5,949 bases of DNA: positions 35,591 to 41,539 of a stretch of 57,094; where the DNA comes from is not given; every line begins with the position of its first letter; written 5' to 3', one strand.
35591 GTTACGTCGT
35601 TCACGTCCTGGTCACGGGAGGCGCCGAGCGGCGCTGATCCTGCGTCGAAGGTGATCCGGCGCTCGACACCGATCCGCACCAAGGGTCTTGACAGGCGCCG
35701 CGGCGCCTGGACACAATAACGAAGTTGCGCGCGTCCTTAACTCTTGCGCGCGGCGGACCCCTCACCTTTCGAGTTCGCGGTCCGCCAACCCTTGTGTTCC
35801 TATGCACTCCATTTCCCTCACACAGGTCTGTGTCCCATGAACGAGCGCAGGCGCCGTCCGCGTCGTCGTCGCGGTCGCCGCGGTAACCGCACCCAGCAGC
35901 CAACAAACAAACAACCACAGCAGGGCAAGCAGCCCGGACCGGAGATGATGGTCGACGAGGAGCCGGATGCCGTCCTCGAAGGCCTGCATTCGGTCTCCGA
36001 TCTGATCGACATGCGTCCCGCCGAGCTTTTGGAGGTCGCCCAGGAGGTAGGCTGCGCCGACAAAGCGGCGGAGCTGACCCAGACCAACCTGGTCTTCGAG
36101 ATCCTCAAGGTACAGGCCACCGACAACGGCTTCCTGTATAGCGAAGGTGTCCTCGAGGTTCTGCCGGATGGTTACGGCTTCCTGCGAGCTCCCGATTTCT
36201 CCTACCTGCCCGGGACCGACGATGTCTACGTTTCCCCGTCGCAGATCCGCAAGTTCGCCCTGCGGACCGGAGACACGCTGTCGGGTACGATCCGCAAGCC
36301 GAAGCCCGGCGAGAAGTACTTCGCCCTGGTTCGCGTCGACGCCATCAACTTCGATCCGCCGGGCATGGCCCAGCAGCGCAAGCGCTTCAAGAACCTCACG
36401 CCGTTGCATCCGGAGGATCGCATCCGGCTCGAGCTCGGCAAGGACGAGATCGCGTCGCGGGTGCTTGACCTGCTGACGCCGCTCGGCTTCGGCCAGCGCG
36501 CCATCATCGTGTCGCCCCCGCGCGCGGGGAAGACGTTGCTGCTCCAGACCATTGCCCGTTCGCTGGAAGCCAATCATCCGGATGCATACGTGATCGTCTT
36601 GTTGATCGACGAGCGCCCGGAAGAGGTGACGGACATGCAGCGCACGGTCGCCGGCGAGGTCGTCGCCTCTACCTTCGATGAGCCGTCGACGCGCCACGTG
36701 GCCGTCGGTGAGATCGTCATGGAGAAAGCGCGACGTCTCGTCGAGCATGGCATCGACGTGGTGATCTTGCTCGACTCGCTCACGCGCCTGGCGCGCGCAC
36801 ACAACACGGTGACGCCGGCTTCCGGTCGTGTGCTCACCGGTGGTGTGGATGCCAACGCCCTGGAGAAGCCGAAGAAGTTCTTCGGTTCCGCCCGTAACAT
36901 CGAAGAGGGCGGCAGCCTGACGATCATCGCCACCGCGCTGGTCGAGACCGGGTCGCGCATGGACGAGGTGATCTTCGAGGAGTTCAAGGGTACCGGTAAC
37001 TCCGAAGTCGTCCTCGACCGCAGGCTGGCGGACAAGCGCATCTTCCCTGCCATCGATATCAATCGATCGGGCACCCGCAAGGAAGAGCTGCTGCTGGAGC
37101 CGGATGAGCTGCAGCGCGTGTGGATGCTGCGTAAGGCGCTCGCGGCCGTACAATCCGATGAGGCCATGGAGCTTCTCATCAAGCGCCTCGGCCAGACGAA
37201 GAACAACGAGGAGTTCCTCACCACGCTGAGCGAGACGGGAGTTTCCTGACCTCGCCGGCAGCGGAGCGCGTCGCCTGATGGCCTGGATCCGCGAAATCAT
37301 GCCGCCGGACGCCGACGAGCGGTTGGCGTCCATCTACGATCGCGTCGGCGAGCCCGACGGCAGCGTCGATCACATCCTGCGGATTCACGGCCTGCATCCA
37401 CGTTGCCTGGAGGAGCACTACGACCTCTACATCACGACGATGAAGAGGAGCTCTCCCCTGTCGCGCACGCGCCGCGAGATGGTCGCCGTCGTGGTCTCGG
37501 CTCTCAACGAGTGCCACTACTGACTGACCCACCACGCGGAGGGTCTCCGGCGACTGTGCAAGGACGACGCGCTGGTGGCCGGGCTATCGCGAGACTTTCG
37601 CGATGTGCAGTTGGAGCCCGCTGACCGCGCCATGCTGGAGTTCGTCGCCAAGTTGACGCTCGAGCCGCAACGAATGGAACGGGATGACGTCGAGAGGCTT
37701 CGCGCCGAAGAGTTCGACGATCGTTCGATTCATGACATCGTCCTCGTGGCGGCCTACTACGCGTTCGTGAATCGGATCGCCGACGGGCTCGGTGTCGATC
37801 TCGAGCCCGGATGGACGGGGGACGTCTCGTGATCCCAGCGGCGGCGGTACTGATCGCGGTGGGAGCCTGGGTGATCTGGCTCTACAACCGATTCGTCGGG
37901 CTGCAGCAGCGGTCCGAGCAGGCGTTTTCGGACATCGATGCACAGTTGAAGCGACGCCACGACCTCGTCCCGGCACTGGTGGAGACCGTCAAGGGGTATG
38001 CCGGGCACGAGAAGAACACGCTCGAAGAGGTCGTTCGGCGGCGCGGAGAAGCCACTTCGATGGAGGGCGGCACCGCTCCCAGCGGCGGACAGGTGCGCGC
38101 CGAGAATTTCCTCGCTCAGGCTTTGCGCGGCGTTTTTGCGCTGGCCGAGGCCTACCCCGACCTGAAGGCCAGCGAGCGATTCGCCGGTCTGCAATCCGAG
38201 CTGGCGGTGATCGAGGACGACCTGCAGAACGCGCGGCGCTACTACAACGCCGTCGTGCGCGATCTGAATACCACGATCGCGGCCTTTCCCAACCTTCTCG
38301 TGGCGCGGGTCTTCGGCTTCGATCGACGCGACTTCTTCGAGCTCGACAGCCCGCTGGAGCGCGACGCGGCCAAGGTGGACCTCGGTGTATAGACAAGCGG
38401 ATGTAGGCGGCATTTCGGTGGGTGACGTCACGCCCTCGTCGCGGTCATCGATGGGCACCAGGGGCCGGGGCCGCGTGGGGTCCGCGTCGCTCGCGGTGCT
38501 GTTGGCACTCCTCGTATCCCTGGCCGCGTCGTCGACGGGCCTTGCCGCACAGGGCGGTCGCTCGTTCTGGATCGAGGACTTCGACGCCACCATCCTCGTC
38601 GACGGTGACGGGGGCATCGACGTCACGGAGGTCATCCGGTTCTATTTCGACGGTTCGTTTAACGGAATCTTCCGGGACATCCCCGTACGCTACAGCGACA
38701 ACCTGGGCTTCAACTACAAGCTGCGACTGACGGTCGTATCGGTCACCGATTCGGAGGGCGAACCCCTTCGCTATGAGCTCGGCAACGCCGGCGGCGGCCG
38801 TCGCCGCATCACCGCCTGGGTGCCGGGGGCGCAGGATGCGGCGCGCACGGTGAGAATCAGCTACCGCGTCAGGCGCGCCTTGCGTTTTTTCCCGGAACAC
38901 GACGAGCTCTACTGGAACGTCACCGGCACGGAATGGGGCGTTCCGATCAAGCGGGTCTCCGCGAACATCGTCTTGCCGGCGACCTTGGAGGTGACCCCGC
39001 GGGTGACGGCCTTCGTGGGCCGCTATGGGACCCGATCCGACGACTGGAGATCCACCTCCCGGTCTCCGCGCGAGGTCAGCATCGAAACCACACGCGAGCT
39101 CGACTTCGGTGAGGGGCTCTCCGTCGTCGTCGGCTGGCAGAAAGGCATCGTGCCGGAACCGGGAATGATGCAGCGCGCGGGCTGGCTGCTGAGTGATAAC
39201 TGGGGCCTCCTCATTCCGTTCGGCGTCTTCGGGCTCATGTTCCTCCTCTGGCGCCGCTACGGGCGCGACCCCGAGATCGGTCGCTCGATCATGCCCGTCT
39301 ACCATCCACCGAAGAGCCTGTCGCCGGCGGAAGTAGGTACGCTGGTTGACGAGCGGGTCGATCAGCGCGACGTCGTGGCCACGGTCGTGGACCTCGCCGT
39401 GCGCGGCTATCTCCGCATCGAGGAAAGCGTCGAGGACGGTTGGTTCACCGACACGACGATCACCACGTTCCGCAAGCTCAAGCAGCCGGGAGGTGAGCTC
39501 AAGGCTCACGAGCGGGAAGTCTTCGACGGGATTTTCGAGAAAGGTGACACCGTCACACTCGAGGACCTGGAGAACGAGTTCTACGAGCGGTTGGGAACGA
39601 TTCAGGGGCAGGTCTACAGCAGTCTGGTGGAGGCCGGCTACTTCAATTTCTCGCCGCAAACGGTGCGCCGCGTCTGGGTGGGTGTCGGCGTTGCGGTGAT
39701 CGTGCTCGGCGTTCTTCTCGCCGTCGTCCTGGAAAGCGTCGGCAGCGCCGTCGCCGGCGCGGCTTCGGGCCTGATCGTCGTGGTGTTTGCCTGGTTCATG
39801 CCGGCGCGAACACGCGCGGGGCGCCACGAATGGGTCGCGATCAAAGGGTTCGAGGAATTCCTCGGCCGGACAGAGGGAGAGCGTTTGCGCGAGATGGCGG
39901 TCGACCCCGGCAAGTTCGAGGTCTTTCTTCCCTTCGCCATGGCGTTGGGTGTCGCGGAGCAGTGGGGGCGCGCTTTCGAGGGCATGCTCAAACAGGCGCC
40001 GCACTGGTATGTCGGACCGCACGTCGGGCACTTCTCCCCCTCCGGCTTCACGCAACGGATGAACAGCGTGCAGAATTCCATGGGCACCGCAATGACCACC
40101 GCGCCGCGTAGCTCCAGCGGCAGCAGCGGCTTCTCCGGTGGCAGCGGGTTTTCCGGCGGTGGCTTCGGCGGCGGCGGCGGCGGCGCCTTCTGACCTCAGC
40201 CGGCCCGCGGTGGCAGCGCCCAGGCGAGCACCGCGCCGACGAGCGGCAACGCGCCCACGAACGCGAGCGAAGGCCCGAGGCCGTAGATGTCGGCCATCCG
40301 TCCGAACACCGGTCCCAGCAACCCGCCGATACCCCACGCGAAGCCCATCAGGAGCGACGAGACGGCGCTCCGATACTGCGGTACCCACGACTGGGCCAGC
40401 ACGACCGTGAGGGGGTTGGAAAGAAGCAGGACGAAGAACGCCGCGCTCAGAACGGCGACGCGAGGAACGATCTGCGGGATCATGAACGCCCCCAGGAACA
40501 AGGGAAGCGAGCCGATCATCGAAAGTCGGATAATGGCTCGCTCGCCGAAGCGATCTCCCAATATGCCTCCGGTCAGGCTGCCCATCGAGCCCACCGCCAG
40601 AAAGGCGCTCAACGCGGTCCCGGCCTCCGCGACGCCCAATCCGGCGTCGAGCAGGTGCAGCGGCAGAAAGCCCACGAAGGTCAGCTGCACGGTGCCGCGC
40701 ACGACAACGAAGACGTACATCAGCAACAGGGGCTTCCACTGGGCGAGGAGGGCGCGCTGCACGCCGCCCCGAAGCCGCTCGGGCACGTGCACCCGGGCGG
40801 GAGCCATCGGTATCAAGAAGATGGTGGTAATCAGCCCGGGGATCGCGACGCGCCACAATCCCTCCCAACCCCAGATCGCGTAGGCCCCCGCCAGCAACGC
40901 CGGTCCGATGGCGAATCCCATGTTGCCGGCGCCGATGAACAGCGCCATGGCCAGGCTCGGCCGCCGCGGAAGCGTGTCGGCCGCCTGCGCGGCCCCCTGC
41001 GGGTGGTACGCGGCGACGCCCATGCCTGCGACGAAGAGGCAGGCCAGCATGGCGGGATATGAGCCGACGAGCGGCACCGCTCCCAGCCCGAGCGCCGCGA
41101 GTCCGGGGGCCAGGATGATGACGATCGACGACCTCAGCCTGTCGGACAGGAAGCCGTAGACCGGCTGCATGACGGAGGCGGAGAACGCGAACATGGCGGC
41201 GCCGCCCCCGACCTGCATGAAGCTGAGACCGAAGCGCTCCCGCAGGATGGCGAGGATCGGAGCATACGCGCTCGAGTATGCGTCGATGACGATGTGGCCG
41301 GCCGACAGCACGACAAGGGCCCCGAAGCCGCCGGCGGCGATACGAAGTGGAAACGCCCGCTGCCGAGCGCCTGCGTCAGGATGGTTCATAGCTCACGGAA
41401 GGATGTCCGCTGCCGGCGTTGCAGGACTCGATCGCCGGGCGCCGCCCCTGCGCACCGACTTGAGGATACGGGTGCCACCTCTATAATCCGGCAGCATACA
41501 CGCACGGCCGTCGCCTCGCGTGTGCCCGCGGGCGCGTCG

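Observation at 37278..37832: In-frame UGA at the second Cys of the CxxC motif of an AhpD/CMD peroxidase-related protein: a probable selenoprotein split into two ORFs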

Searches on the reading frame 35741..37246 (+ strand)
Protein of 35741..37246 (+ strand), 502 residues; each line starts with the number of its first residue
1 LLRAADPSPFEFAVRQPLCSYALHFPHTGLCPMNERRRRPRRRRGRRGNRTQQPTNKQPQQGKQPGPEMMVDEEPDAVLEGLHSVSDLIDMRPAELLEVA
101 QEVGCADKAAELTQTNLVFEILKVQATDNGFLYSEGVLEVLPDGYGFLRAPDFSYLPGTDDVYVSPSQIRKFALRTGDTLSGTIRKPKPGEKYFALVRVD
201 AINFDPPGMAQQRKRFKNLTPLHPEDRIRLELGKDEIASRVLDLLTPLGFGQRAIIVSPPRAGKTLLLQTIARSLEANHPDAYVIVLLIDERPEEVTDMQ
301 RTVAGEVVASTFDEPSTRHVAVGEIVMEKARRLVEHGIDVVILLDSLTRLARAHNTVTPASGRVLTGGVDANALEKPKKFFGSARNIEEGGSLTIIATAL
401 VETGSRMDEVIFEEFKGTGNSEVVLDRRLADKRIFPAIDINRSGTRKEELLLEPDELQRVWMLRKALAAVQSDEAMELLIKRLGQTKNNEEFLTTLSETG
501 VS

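Call 19: search_protein_families(library=ncbifam, proteins=[window:35741-37246:+], max_evalue=0.00001)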
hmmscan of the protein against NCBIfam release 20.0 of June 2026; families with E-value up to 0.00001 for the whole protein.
window:35741-37246:+ (502 aa): 20 families
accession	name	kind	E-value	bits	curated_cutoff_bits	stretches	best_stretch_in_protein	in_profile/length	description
TIGR00767.1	rho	equivalog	4.7e-199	661.5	509.45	1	85-497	3-414/415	transcription termination factor Rho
NF006886.1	PRK09376.1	equivalog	3.4e-196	651.9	315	1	85-495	3-412/413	transcription termination factor Rho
NF041509.1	paralog_Rho2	exception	4.3e-142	473.6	628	1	146-496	12-360/360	transcription termination factor Rho, short form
TIGR03496.1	FliI_clade1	equivalog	5.6e-29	101.2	619.1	1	221-476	108-366/414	flagellar protein export ATPase FliI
TIGR01026.1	fliI_yscN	subfamily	2.4e-27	95.8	379.5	1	236-475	148-389/440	FliI/YscN family ATPase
TIGR02546.1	III_secr_ATP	equivalog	2.6e-27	95.6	604.75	1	239-484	134-377/423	type III secretion system ATPase SctN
TIGR03498.1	FliI_clade3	equivalog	4.7e-27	94.7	587.45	1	224-477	114-370/418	flagellar protein export ATPase FliI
TIGR03497.1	FliI_clade2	equivalog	9.9e-25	87.3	629.8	1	213-476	100-364/413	flagellar protein export ATPase FliI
NF005295.0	PRK06820.1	equivalog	8.9e-22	77.7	690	1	236-485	148-395/440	EscN/YscN/HrcN family type III secretion system ATPase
NF005391.0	PRK06936.1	equivalog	1.2e-21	77.1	657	1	238-486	149-395/439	type III secretion system ATPase SctN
NF005765.0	PRK07594.1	equivalog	2e-21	76.2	715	1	223-485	126-387/433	EscN/YscN/HrcN family type III secretion system ATPase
NF006012.0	PRK08149.1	equivalog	6.7e-21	74.7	594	1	239-487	142-388/431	type III secretion system ATPase SctN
NF006575.0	PRK09099.1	subfamily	6.4e-19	68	706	1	238-474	152-390/443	type III secretion system ATPase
NF005535.1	PRK07196.1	equivalog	4e-18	65.6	715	1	237-468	143-377/434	flagellar protein export ATPase FliI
NF040574.1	T3SS_ATP_VscN2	exception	1.4e-14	53.8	750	1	240-487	135-376/420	type III secretion system ATPase VscN2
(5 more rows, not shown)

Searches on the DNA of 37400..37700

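Call 53: search_rna_families(source=window, start=37400, end=37700, threshold=evalue, max_evalue=10)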
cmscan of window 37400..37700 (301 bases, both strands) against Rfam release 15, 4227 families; matches with E-value up to 10: 2.
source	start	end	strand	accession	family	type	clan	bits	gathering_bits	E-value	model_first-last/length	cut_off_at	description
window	37479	37567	+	RF02836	Bcj14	Gene; sRNA;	-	14.3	59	2.3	1-171/171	no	Burkholderia RNA 14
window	37434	37457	-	RF02126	GHRLOS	Gene; lncRNA;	-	11.2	48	2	1-70/70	no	Ghrelin opposite strand RNA conserved region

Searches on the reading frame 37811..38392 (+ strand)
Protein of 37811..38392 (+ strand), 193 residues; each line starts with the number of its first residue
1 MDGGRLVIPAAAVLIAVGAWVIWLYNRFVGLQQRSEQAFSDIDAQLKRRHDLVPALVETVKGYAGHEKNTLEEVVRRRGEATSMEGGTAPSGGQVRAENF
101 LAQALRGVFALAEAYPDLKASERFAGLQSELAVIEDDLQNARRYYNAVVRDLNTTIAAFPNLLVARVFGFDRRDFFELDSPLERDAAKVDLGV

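Call 19: search_protein_families(library=ncbifam, proteins=[window:37811-38389:+], max_evalue=0.00001)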
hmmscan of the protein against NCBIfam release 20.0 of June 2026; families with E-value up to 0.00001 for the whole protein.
window:37811-38389:+ (193 aa): 1 family
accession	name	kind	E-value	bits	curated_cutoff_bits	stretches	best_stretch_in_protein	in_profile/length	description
NF040966.1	MamQ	equivalog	6.6e-21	74.8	250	1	14-179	5-190/221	magnetosome protein MamQ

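Call 39: find_encoding_contigs(protein=window:37811-38392:+, flank=10000, max_places=5)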
Protein window:37811-38392:+ (193 aa): 3 contigs read that carry it; 3 places shown.
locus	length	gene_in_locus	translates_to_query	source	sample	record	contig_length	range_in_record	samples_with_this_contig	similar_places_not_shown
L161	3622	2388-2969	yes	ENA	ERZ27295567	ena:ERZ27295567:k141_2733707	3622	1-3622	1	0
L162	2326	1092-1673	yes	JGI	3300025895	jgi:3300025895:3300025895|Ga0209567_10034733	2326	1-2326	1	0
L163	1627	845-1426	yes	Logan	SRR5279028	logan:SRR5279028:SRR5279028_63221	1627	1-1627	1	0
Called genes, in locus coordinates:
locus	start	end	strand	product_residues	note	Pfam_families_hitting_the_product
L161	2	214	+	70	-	?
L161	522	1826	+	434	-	PF07498:Rho_N (faint), PF07497:Rho_RNA_bind, PF00006:ATP-synt_ab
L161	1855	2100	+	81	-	PF04636:PA26 (weak)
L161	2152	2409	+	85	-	-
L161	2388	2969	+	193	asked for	PF04011:LemA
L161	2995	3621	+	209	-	?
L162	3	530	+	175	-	?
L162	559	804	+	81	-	PF04636:PA26 (weak)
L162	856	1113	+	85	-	-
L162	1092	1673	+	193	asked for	PF04011:LemA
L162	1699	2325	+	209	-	?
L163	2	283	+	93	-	?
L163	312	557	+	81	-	PF04636:PA26 (weak)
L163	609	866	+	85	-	-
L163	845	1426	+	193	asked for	PF04011:LemA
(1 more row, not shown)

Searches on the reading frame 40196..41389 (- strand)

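Call 18: search_protein_families(library=ncbifam, proteins=[window:40196-41389:-], max_evalue=0.00001)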
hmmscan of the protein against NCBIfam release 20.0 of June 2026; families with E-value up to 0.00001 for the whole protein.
window:40196-41389:- (397 aa): 1 family
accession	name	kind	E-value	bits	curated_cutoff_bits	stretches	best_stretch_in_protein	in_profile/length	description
TIGR00893.1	2A0114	subfamily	8e-08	31.6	395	0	46-190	19-163/399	D-galactonate transporter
